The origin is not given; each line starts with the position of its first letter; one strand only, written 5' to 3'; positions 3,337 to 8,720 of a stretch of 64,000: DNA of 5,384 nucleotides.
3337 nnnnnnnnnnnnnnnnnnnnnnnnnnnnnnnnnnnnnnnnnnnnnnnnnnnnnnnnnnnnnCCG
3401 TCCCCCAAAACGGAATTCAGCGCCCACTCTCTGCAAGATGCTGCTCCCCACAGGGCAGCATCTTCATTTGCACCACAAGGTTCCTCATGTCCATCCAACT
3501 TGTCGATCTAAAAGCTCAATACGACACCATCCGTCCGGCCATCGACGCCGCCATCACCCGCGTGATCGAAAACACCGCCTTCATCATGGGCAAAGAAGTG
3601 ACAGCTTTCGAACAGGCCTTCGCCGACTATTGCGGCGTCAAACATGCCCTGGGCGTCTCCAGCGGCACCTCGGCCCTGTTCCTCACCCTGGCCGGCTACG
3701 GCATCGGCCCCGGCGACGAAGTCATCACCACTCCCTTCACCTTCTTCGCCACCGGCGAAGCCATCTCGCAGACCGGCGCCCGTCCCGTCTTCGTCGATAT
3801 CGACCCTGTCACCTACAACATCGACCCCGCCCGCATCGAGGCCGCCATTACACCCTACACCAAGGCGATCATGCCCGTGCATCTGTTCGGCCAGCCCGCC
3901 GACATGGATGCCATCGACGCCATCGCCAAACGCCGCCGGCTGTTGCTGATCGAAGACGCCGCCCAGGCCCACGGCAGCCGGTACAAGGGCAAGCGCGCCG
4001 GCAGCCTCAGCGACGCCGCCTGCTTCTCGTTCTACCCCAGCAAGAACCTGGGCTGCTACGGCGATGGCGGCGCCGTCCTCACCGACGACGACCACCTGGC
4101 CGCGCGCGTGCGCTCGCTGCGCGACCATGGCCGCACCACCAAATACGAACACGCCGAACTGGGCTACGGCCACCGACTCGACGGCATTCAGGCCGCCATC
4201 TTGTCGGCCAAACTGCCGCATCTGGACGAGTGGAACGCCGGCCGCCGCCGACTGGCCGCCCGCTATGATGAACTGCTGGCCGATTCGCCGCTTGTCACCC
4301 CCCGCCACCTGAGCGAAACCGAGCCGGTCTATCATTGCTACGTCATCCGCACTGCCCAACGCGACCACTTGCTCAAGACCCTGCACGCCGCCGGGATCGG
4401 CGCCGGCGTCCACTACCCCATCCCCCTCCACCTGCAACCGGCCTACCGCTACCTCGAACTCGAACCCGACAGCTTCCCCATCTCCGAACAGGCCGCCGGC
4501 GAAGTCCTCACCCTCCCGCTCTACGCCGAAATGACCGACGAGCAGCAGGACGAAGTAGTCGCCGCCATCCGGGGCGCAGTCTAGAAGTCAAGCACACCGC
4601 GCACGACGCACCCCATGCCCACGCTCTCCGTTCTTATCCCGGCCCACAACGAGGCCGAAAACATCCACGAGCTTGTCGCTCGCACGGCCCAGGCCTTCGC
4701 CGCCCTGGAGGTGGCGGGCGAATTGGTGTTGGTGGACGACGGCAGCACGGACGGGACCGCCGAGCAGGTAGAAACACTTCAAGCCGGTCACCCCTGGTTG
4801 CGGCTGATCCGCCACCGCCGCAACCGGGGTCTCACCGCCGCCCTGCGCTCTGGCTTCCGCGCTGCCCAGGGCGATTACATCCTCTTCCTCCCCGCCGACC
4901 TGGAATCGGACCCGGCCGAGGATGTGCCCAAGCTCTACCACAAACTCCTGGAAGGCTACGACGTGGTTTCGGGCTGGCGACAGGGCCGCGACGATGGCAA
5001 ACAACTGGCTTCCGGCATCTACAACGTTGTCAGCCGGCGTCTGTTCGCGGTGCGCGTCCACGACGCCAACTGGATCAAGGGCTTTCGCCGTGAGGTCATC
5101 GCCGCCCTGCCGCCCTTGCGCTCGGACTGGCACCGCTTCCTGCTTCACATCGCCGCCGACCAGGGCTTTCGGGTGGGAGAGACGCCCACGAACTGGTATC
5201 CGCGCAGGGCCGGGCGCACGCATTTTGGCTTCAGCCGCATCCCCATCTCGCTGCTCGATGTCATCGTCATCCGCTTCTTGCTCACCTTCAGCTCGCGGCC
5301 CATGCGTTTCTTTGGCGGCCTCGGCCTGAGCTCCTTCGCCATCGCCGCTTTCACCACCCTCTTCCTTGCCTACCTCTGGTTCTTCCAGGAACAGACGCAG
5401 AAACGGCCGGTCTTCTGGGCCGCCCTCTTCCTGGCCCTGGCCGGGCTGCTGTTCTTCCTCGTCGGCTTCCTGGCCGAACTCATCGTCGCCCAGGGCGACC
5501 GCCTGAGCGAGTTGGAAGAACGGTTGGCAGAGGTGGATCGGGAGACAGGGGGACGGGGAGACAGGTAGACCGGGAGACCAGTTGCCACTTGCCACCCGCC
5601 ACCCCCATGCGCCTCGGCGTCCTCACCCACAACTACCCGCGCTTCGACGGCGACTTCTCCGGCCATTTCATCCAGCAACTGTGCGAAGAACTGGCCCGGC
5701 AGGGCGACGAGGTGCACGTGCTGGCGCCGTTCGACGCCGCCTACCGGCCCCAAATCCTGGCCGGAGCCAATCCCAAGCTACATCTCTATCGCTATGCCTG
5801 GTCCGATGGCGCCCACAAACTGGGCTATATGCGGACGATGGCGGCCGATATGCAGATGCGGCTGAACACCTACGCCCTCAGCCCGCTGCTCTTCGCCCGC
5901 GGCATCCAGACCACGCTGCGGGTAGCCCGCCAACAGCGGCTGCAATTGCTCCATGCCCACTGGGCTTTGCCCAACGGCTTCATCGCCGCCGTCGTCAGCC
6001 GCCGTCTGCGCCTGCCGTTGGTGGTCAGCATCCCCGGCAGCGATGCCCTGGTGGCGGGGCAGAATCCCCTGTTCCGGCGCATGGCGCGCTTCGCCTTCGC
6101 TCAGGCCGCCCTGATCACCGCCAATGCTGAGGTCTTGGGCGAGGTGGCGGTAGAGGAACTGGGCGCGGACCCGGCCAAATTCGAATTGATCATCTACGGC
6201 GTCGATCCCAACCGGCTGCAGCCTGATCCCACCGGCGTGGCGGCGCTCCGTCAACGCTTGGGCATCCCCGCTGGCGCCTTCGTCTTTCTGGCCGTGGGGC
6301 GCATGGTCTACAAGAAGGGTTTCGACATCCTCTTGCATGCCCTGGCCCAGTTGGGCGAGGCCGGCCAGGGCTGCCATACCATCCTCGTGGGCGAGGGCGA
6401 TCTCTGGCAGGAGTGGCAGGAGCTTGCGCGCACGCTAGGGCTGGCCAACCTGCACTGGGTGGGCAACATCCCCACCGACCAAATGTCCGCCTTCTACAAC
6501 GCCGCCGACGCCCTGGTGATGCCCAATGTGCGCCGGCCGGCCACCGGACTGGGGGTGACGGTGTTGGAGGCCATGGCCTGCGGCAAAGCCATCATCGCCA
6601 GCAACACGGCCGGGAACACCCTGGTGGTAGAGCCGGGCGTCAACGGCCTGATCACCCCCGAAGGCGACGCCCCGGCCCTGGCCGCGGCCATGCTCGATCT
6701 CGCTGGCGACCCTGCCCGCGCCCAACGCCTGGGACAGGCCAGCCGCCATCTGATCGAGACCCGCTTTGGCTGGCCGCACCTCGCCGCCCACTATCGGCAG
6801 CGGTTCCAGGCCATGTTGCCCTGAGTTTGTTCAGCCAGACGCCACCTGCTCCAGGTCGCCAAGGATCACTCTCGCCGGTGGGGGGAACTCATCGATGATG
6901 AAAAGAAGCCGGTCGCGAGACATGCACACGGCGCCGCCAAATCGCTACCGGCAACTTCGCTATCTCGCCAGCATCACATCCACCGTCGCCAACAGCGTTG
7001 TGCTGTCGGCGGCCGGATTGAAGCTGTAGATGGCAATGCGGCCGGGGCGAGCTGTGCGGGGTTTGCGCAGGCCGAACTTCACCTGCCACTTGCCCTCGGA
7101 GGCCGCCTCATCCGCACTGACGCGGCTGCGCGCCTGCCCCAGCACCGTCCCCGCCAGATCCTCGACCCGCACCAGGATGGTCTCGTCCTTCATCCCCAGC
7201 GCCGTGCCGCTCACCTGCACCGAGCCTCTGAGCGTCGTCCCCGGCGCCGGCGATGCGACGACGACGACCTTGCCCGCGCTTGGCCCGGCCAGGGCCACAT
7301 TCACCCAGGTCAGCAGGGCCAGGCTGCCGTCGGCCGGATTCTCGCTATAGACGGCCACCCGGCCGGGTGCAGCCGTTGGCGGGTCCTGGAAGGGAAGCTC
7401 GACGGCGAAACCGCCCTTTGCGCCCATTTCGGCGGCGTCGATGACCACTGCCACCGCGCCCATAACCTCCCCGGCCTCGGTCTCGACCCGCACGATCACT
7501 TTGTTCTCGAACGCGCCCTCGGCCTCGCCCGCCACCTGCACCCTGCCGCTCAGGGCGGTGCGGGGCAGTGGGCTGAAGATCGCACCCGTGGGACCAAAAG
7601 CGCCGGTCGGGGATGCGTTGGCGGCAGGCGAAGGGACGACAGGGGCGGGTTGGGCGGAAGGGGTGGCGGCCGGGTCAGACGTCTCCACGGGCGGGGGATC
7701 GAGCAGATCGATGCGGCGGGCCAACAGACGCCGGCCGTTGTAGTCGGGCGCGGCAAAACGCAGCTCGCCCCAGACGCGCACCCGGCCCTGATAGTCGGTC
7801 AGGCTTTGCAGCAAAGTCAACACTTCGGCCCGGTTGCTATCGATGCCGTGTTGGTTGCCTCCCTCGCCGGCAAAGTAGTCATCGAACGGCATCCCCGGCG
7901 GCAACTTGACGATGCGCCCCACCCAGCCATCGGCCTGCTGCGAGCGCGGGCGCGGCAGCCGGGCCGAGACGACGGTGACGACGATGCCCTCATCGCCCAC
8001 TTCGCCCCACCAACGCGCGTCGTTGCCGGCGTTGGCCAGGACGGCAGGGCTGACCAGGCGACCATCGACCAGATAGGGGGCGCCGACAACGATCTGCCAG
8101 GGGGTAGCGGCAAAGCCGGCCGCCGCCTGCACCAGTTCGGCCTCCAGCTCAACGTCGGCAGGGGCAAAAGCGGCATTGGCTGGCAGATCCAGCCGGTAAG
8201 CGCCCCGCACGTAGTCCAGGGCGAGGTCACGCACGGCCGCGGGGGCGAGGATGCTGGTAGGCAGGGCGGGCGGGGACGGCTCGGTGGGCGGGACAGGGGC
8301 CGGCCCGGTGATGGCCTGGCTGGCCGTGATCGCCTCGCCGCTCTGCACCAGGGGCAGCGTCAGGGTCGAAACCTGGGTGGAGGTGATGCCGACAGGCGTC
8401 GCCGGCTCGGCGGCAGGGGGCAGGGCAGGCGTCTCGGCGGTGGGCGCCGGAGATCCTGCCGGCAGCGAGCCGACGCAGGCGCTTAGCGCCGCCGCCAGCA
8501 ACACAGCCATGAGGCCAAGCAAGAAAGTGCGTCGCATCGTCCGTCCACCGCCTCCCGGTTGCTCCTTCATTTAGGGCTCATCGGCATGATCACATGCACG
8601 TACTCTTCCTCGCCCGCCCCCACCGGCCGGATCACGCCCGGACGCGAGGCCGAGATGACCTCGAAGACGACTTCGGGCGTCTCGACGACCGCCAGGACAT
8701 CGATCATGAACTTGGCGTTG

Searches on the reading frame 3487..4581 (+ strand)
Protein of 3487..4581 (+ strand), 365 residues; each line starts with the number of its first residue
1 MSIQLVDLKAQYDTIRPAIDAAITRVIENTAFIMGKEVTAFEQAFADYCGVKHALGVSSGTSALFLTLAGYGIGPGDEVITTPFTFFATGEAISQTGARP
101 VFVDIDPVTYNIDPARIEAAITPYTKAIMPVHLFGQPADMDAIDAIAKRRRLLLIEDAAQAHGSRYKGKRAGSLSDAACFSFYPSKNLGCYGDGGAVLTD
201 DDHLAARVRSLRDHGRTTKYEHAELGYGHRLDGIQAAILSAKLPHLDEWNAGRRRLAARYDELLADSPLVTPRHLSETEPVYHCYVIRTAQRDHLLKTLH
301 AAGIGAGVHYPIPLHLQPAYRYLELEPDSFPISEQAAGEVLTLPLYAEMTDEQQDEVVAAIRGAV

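Call 28: search_protein_families(library=pfam, proteins=[window:3487-4581:+], max_evalue=0.001)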
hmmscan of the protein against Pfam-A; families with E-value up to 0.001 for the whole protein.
window:3487-4581:+ (365 aa): 5 families
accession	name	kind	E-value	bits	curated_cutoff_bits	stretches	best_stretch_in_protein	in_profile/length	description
PF01041.23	DegT_DnrJ_EryC1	-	1.4e-132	442.7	19.8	1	15-362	3-360/360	DegT/DnrJ/EryC1/StrS aminotransferase family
PF00155.27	Aminotran_1_2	-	2e-05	24.4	19.7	1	38-217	44-250/361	Aminotransferase class I and II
PF01053.26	Cys_Met_Meta_PP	-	2.3e-05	23.6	27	1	38-159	54-175/381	Cys/Met metabolism PLP-dependent enzyme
PF01212.27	Beta_elim_lyase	-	3.1e-05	23.9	27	1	36-215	32-227/288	Beta-eliminating lyase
PF00266.25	Aminotran_5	-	0.00019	21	21.5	1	37-165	44-183/371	Aminotransferase class-V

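Call 79: search_protein_families(library=ncbifam, proteins=[window:3487-4581:+], max_evalue=0.00001)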
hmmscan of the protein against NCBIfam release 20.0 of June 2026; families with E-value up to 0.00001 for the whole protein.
window:3487-4581:+ (365 aa): 12 families
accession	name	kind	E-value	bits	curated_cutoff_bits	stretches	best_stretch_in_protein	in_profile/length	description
TIGR03588.1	PseC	equivalog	3.6e-87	292.8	423.5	1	21-362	15-377/380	UDP-4-amino-4,6-dideoxy-N-acetyl-beta-L-altrosamine transaminase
NF008658.2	PRK11658.1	equivalog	8.6e-74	248.4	631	1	21-362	18-374/379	UDP-4-amino-4-deoxy-L-arabinose aminotransferase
NF008687.0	PRK11706.1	equivalog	2.9e-70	236.9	375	1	40-362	35-371/375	dTDP-4-amino-4,6-dideoxygalactose transaminase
TIGR04181.1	NHT_00031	hypoth_equivalog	1.1e-65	221.9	420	1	34-344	28-357/359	LegC family aminotransferase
TIGR04427.1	PLP_DesI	equivalog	3.8e-56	190.9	650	1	35-364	51-382/390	dTDP-4-dehydro-6-deoxyglucose aminotransferase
TIGR02379.1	ECA_wecE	subfamily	9.1e-55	185.9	434.85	1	43-361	38-371/376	dTDP-4-amino-4,6-dideoxy-D-glucose transaminase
NF011936.0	PRK15407.1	equivalog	3.8e-54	184.1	423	1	31-216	60-252/440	lipopolysaccharide biosynthesis protein RfbH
NF004770.0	PRK06108.1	subfamily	9.6e-08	31.2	422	1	45-176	90-228/396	pyridoxal phosphate-dependent aminotransferase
NF004621.0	PRK05957.1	equivalog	1.7e-07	30.3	498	1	57-157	94-199/389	pyridoxal phosphate-dependent aminotransferase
NF006569.0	PRK09082.1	subfamily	1.3e-06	27.8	420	1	50-162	89-207/386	methionine aminotransferase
NF006488.0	PRK08912.1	equivalog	3.3e-06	26.3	498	1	58-129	94-164/387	aminotransferase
NF006096.0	PRK08248.1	equivalog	5.3e-06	25.3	726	1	33-161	61-189/431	homocysteine synthase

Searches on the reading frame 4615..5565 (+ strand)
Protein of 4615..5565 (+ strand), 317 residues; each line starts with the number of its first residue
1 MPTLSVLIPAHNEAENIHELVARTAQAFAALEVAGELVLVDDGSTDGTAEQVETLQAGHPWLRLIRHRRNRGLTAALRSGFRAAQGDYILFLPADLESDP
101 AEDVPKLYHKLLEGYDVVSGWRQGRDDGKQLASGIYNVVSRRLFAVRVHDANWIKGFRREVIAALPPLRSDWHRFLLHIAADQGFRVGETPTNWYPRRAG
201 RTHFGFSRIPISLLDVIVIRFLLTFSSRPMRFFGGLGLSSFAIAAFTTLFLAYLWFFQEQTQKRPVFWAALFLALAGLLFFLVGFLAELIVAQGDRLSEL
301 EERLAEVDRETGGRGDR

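Call 28: search_protein_families(library=pfam, proteins=[window:4615-5565:+], max_evalue=0.001)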
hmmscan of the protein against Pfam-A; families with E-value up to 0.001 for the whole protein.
window:4615-5565:+ (317 aa): 4 families
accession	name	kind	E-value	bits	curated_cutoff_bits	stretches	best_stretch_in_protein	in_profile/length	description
PF00535.33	Glycos_transf_2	-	1.6e-28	100.2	23.3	1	5-134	1-127/168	Glycosyl transferase family 2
PF10111.15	Glyco_tranf_2_2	-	3.8e-06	27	27.3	1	5-95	1-91/276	Glycosyltransferase like family 2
PF12804.13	NTP_transf_3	-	3.4e-05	24.5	27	1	20-126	26-127/160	MobA-like NTP transferase domain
PF13641.12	Glyco_tranf_2_3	-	5.9e-05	23.6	27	1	2-95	1-96/230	Glycosyltransferase like family 2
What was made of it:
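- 4615..5568 (+): Possible but unlinked donor-forming enzyme: a GT2 with two C-terminal TM helices, resembling ArnC, PgfS and AglJ. It is flanked by DegT (3487-4584) and GT4 (5589-6824). Pfam (call 28).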

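Call 79: search_protein_families(library=ncbifam, proteins=[window:4615-5565:+], max_evalue=0.00001)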
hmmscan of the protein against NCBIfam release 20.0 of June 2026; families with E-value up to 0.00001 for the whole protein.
window:4615-5565:+ (317 aa): 18 families
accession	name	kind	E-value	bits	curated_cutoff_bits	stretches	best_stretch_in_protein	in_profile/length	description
NF047588.1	GlcsyltransPgfSStrep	equivalog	5e-28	98.2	500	1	4-290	3-287/308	glycosyltransferase PgfS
NF007986.1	PRK10714.1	equivalog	3.8e-27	95.1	529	1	4-290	8-293/316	undecaprenyl-phosphate 4-deoxy-4-formamido-L-arabinose transferase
TIGR03937.1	PgaC_IcaA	equivalog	1.2e-15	57.4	422.3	1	2-95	45-135/407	poly-beta-1,6-N-acetyl-D-glucosamine synthase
TIGR04182.1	glyco_TIGR04182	equivalog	3.1e-14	53.1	325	1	5-293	3-285/293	S-layer glycoprotein N-glycosyltransferase AglJ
NF007482.0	PRK10073.1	equivalog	4e-13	49.1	423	1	2-113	6-108/334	glycosyltransferase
TIGR04283.1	glyco_like_mftF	equivalog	7.8e-13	48.5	182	1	4-98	1-85/221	TIGR04283 family arsenosugar biosynthesis glycosyltransferase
NF041875.1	EPS_EpsD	equivalog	1.7e-12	47.4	370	1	4-100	1-94/325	exopolysaccharide biosynthesis glycosyltransferase EpsD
TIGR03965.1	mycofact_glyco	equivalog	5.9e-12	45.2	280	1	2-98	74-167/467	mycofactocin biosynthesis glycosyltransferase MftF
NF010496.0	PRK13915.1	equivalog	1.1e-11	44.5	262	1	3-116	32-147/307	glucosyl-3-phosphoglycerate synthase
NF058614.1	PPMAGASynPpgS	equivalog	4.6e-09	36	370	1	6-130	4-121/226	polyprenyl-phospho-N-acetylgalactosaminyl synthase PpgS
NF047683.1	TeichurnBiosyTuaG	equivalog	1.2e-08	35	400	1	2-95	6-96/252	teichuronic acid biosynthesis protein TuaG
NF045692.1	OglycostaseCruG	equivalog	1e-07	31.3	600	1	3-119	42-161/386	2'-O-glycosyltransferase CruG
NF038302.1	EPS_HpsE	equivalog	2.2e-07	30.2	300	1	4-95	3-96/307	hormogonium polysaccharide biosynthesis glycosyltransferase HpsE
TIGR04009.1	wcaE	equivalog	3.3e-07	29.9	369.2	1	4-94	3-91/248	colanic acid biosynthesis glycosyltransferase WcaE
NF041391.1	DPhHxTase_Halo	equivalog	1.1e-06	27.8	375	1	10-203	3-191/213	dolichyl-phosphate hexose transferase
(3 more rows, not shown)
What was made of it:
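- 4615..5568 (+): Near full-length but sub-cutoff NCBIfam matches (call 79).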

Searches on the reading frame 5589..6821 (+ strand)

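Call 28: search_protein_families(library=pfam, proteins=[window:5589-6821:+], max_evalue=0.001)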
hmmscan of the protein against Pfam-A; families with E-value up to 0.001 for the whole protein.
window:5589-6821:+ (411 aa): 6 families
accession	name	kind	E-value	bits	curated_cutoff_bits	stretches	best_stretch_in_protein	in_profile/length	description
PF00534.26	Glycos_transf_1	-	4.7e-34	117.8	26.4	1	220-386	5-170/172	Glycosyl transferases group 1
PF13692.12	Glyco_trans_1_4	-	3.6e-32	112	27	1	231-373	2-141/142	Glycosyl transferases group 1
PF13579.12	Glyco_trans_4_4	-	3.4e-14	53.9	29.7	1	27-203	6-157/158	Glycosyl transferase 4-like domain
PF13439.12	Glyco_transf_4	-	2.5e-13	50.8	28.5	1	27-209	7-170/170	Glycosyltransferase Family 4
PF13524.12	Glyco_trans_1_2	-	7.4e-11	42.6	25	1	251-401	8-141/144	Glycosyl transferase-like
PF13477.12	Glyco_trans_4_2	-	5.2e-10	40.1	23.4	1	106-179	63-138/139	Glycosyl transferase 4-like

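Call 79: search_protein_families(library=ncbifam, proteins=[window:5589-6821:+], max_evalue=0.00001)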
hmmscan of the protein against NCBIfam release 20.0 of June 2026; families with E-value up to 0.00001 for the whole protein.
window:5589-6821:+ (411 aa): 29 families (the best 25 are shown)
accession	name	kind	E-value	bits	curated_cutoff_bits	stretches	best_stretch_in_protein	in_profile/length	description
TIGR03088.1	stp2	hypoth_equivalog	9e-34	117.1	409.05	1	181-410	145-374/374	TIGR03088 family PEP-CTERM/XrtA system glycosyltransferase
TIGR04063.1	stp3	hypoth_equivalog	1.4e-33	116.4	442.05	1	75-410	52-396/397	TIGR04063 family PEP-CTERM/XrtA system glycosyltransferase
TIGR03999.1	thiol_BshA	equivalog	2.2e-30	105.8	273.7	1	107-410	74-374/375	N-acetyl-alpha-D-glucosaminyl L-malate synthase BshA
NF041876.1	EPS_EpsE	equivalog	7e-30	104.5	400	1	107-395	103-382/389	exopolysaccharide biosynthesis GT4 family glycosyltransferase EpsE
TIGR03449.1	mycothiol_MshA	equivalog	7.5e-26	91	462.5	1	102-407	87-401/406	D-inositol-3-phosphate glycosyltransferase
NF047684.1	TeichurnBiosyTuaC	equivalog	3.3e-25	88.8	550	1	11-407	5-387/391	teichuronic acid biosynthesis protein TuaC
NF038229.1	Glyco4_Geo_Pelo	equivalog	2e-24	86.2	400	1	111-408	49-335/338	GPMC system family 4 glycosyltransferase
TIGR02149.1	glgA_Coryne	subfamily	6e-22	78.3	302.4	1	160-403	132-384/391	glycogen synthase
NF007640.0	PRK10307.1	subfamily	1.8e-19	70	276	1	196-393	194-391/411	WcaI family glycosyltransferase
TIGR04047.1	MSMEG_0565_glyc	hypoth_equivalog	8.6e-19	67.8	259.85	1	181-404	147-369/373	MSMEG_0565 family glycosyltransferase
NF038298.1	EPS_HpsO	equivalog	1.3e-18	67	575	1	203-392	176-370/388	hormogonium polysaccharide biosynthesis glycosyltransferase HpsO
NF053787.1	GlcN_PG_synth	equivalog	1.3e-17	63.7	480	1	202-409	170-359/361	N-acetylglucosaminyl phosphatidylglycerol synthase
TIGR04157.1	glyco_rSAM_CFB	subfamily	2e-14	53.4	400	1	187-398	184-398/406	TIGR04157 family glycosyltransferase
NF012028.0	PRK15484.1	subfamily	2.8e-13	49.7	618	1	196-406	161-375/380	lipopolysaccharide N-acetylglucosaminyltransferase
NF038295.1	EPS_HpsP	equivalog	5.1e-13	48.8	550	1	200-408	180-386/388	hormogonium polysaccharide biosynthesis glycosyltransferase HpsP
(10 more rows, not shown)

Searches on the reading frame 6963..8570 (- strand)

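Call 28: search_protein_families(library=pfam, proteins=[window:6963-8570:-], max_evalue=0.001)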
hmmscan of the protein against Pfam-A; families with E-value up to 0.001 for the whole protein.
window:6963-8570:- (536 aa): 1 family
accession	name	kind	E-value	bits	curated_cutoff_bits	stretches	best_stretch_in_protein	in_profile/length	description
PF10648.15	Gmad2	-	2.8e-20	72.8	25.7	2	331-416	4-86/86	Immunoglobulin-like domain of bacterial spore germination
